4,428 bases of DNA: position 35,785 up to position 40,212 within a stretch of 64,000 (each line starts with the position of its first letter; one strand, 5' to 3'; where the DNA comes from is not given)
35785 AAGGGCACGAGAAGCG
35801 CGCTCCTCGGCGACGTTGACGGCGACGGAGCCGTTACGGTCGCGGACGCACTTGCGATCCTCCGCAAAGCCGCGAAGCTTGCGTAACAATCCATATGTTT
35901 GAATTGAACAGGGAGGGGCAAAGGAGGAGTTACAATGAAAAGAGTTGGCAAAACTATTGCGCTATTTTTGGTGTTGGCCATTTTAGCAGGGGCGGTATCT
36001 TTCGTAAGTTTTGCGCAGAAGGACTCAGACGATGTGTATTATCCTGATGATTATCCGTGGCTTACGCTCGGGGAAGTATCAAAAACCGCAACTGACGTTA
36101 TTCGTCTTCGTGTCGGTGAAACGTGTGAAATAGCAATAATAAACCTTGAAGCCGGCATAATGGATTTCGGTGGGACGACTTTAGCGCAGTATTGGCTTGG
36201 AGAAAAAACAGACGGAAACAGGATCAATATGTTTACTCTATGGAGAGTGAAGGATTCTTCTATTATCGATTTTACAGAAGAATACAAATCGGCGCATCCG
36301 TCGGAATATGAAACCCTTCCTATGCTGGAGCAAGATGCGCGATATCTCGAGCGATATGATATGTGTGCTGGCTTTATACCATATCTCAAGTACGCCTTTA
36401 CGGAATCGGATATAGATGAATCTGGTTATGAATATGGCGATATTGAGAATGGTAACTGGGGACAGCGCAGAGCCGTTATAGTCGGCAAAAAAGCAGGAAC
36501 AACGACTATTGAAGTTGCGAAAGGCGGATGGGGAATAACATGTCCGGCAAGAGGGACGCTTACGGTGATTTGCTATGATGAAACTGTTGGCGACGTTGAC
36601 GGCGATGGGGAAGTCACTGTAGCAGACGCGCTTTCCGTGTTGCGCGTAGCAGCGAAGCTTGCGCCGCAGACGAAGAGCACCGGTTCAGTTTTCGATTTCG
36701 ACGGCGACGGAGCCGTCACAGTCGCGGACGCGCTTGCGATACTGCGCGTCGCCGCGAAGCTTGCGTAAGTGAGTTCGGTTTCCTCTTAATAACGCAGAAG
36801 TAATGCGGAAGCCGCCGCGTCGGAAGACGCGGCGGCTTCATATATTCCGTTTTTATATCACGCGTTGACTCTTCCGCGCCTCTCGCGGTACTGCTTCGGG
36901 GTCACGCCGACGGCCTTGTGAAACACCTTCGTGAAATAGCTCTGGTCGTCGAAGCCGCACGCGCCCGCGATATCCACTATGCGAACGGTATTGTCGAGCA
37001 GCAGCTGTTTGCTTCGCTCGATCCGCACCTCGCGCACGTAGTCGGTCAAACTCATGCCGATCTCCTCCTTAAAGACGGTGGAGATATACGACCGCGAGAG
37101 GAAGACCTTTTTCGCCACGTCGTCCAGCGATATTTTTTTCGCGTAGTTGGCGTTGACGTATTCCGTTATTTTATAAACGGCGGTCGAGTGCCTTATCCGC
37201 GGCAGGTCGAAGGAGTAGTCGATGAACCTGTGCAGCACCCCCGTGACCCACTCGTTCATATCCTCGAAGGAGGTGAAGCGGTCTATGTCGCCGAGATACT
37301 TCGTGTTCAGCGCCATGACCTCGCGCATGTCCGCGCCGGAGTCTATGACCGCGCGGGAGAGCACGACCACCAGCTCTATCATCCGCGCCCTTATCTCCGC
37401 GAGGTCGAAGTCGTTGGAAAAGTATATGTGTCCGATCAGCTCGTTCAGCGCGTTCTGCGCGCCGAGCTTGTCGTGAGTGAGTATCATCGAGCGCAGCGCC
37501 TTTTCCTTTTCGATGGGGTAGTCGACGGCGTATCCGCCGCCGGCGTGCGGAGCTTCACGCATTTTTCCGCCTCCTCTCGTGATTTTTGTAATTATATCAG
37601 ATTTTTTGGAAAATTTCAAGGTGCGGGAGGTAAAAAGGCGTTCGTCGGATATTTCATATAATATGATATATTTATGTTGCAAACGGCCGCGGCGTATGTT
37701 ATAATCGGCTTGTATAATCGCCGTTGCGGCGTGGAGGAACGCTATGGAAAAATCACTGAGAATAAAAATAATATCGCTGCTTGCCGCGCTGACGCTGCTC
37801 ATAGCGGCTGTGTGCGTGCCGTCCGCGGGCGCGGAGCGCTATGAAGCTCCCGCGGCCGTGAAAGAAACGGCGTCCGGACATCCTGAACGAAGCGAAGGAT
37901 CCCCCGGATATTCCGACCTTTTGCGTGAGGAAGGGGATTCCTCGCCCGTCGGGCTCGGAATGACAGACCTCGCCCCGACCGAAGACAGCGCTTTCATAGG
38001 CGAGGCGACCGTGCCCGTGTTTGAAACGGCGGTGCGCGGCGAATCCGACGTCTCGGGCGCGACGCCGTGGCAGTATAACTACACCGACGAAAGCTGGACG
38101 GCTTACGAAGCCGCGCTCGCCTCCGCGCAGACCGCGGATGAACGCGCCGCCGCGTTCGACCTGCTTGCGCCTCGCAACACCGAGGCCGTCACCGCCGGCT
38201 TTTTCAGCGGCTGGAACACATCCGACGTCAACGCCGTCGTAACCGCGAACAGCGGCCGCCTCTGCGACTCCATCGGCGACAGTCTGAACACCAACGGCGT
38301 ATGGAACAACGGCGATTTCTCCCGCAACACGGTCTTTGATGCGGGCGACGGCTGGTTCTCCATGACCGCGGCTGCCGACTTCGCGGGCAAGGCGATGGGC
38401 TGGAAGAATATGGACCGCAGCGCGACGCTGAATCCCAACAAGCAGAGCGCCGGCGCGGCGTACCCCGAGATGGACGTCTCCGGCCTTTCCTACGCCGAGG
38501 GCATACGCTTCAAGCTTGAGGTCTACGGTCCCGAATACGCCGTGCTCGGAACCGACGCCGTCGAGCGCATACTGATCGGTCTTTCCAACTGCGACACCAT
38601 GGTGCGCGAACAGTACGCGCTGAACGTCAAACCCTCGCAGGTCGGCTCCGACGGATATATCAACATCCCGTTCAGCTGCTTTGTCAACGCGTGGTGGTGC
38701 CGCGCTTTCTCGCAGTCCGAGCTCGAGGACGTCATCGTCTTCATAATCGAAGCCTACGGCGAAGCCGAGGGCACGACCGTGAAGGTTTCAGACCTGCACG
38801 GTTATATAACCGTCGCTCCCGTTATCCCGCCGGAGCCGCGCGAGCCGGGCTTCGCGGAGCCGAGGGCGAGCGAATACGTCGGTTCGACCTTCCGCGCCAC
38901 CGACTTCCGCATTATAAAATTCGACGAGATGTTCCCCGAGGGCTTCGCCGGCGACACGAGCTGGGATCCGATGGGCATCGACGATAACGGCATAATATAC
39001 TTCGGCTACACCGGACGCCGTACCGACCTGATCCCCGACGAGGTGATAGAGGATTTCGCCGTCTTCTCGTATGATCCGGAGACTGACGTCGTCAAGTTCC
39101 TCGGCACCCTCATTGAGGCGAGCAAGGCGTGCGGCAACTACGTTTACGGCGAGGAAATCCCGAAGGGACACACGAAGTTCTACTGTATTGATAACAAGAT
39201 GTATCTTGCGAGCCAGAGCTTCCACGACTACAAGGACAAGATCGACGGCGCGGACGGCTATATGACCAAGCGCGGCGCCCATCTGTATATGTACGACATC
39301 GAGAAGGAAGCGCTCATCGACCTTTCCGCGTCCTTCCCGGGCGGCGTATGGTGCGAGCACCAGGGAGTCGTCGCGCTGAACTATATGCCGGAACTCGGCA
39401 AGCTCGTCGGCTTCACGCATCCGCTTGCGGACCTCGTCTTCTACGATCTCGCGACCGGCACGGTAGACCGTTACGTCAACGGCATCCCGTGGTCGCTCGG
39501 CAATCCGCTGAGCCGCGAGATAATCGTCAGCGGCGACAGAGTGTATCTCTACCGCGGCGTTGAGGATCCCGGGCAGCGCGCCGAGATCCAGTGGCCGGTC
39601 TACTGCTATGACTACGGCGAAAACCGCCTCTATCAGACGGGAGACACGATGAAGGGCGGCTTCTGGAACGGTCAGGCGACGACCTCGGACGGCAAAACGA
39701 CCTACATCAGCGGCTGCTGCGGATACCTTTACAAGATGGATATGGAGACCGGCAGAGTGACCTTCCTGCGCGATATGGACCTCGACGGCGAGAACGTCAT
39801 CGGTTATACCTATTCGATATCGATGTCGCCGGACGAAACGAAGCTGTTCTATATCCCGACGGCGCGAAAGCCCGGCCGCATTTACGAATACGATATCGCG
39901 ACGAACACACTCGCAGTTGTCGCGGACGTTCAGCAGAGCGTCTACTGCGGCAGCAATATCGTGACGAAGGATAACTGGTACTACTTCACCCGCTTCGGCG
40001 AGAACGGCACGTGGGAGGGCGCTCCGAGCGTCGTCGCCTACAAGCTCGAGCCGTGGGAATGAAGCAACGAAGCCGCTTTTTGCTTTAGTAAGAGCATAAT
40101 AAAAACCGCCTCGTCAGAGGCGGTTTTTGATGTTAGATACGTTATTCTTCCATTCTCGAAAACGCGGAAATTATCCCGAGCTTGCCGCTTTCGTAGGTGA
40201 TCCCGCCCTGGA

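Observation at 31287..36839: ECF-like sigma / anti-sigma pair apparently co-transcribed with three dockerin-bearing secreted proteins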

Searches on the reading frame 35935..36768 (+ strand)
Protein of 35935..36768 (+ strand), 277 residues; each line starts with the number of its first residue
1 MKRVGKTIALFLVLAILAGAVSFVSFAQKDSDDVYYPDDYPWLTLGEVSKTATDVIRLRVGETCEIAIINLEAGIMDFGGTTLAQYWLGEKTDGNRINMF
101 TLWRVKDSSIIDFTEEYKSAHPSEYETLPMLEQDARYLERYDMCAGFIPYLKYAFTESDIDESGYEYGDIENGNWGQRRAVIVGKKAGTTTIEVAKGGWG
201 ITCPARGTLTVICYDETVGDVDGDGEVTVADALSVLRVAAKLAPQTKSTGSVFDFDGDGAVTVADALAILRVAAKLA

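Call 3: search_protein_families(library=pfam, proteins=[window:35935-36768:+], max_evalue=0.1)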
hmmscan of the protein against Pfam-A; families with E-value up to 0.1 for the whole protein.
window:35935-36768:+ (277 aa): 8 families
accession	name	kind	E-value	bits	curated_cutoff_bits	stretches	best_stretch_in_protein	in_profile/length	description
PF00404.24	Dockerin_1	-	5.8e-08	33.3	22.9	1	219-269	2-52/57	Dockerin type I domain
PF13405.12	EF-hand_6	-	3.6e-05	23.6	25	0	252-271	8-27/30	EF-hand domain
PF00036.39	EF-hand_1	-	0.00015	21.5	25.4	0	252-270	8-26/29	EF hand domain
PF14658.12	EF-hand_9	-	0.0019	19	37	0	249-274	3-28/66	EF-hand domain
PF13833.12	EF-hand_8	-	0.033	14.4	28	0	252-264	33-45/54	EF-hand domain pair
PF13499.12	EF-hand_7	-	0.04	14.7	30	0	220-265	12-61/67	EF-hand domain pair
PF08949.16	PRD1_P5_C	-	0.059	13.6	25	1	191-265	45-114/219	Bacteriophage PRD1, spike protein P5, C-terminal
PF19698.5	DUF6197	-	0.067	13.9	24.6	0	205-275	41-110/111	Family of unknown function (DUF6197)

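Call 10: search_protein_families(library=ncbifam, proteins=[window:35935-36768:+], max_evalue=0.01)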
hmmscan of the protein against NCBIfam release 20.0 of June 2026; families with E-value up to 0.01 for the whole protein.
window:35935-36768:+ (277 aa): 0 families

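Call 78: search_solved_structures(query=window:35935-36768:+, max_evalue=1)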
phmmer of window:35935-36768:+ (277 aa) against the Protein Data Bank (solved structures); distinct sequences matched with E-value up to 1: 138 (the best 60 are shown).
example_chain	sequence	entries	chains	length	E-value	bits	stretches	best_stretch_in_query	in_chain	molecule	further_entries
1ahr_A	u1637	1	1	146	0.0093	18.6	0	218-269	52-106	CALMODULIN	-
6xxx_AAA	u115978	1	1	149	0.013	18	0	218-269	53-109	Calmodulin-1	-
1qtx_A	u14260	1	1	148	0.017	17.7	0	218-269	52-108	PROTEIN (CALMODULIN)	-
1vrk_A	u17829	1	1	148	0.019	17.5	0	218-269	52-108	CALMODULIN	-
1qs7_A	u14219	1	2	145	0.023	17.3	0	220-269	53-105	CALMODULIN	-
2k0j_A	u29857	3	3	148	0.028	17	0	220-269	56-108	calmodulin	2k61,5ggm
9kui_C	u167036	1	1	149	0.04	16.5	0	218-269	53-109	Calmodulin-1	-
6daf_A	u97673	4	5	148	0.04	16.5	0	218-269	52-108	Calmodulin-1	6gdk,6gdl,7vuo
2ygg_B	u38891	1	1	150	0.04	16.5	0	218-269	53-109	CALMODULIN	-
1zuz_A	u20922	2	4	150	0.042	16.4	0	218-269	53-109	calmodulin | Calmodulin 2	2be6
8z5m_D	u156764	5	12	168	0.043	16.4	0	226-271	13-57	Calmodulin-3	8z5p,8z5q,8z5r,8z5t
2lv6_A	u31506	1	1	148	0.044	16.4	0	218-269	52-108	Calmodulin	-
9jqi_A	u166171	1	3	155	0.044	16.3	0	218-269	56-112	Calmodulin-1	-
1y6w_A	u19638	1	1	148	0.045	16.3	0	220-269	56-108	Calmodulin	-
1deg_A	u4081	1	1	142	0.046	16.3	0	218-269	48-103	CALMODULIN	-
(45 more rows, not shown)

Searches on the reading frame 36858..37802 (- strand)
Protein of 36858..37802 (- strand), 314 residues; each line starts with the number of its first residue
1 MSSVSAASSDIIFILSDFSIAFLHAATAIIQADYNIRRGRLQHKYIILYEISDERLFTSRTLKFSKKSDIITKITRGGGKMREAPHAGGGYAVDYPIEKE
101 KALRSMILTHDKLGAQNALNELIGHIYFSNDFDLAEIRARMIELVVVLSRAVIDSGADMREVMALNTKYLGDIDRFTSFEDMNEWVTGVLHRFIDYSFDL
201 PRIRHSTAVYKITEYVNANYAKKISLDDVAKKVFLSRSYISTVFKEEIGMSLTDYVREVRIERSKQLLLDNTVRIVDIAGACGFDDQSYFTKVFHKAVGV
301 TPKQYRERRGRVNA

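Call 3: search_protein_families(library=pfam, proteins=[window:36858-37802:-], max_evalue=0.1)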
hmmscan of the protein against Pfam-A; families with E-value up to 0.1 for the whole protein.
window:36858-37802:- (314 aa): 3 families
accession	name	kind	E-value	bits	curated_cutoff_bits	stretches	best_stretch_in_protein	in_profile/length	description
PF12833.13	HTH_18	-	3.7e-23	82.1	33.6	1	230-308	2-80/80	Helix-turn-helix domain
PF00165.29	HTH_AraC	-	1.8e-21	76.2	26.6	2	273-306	9-41/42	Bacterial regulatory helix-turn-helix proteins, AraC family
PF07688.17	KaiA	-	0.037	14.6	22.2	1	212-279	41-108/122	KaiA C-terminal domain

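Call 10: search_protein_families(library=ncbifam, proteins=[window:36858-37802:-], max_evalue=0.01)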
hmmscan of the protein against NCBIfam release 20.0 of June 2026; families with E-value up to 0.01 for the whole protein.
window:36858-37802:- (314 aa): 34 families (the best 25 are shown)
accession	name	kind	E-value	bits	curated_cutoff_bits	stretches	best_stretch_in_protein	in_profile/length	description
TIGR04094.1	adjacent_YSIRK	equivalog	2e-27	96.2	200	1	148-306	226-383/383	YSIRK-targeted surface antigen transcriptional regulator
NF007860.0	PRK10572.1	equivalog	2.3e-25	89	208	1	206-310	182-286/292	arabinose operon transcriptional regulator AraC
NF047455.1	TF_Staph_AryK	equivalog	1.1e-23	83.4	850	1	205-309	155-259/759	transcriptional regulator AryK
NF047788.1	TransRegPocR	equivalog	4.8e-23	81.9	500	1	205-309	187-291/296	transcriptional regulator PocR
NF007693.0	PRK10371.1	equivalog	2.4e-19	69.7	253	1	208-307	199-298/309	transcriptional regulator MelR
NF010026.0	PRK13501.1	equivalog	2.3e-18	66.4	363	1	216-309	185-278/290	HTH-type transcriptional activator RhaR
NF010025.2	PRK13500.1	equivalog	7e-17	61.9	525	1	190-309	159-278/282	HTH-type transcriptional activator RhaR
NF049932.1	TranspRegBtr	equivalog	1.1e-16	60.5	900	1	206-311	163-268/531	bacillibactin transport transcriptional regulator Btr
NF033869.1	viru_reg_Rsp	equivalog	6.1e-16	58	400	1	206-308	145-248/701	AraC family transcriptional regulator Rsp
NF010027.0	PRK13502.1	equivalog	3.1e-15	56.4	384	1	190-307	159-276/282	HTH-type transcriptional activator RhaR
NF052371.1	TransRegGbdRPseu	equivalog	3.3e-15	56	480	1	210-308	228-326/365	choline metabolism transcriptional regulator GbdR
NF006902.0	PRK09393.1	equivalog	2e-14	53.5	425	1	200-310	213-323/327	transcriptional regulator FtrA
NF012144.2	ramA_TF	equivalog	2.2e-14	53.8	180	1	209-308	7-106/108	RamA family antibiotic efflux transcriptional regulator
NF010028.0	PRK13503.1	equivalog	2.7e-14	53.2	288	1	206-309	170-273/278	HTH-type transcriptional activator RhaS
NF007584.0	PRK10219.1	equivalog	4.9e-14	52.6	174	1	205-308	3-106/107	superoxide response transcriptional regulator SoxS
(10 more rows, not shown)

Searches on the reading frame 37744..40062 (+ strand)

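Call 3: search_protein_families(library=pfam, proteins=[window:37744-40062:+], max_evalue=0.1)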
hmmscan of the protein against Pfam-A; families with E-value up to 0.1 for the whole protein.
window:37744-40062:+ (772 aa): 0 families

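Call 10: search_protein_families(library=ncbifam, proteins=[window:37744-40062:+], max_evalue=0.01)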
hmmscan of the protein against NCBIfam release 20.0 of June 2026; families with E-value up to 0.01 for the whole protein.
window:37744-40062:+ (772 aa): 1 family
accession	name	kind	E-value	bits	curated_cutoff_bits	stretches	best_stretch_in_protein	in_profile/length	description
TIGR03907.1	QH_beta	equivalog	0.00071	18.8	223.2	1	619-709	13-105/338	quinohemoprotein amine dehydrogenase subunit beta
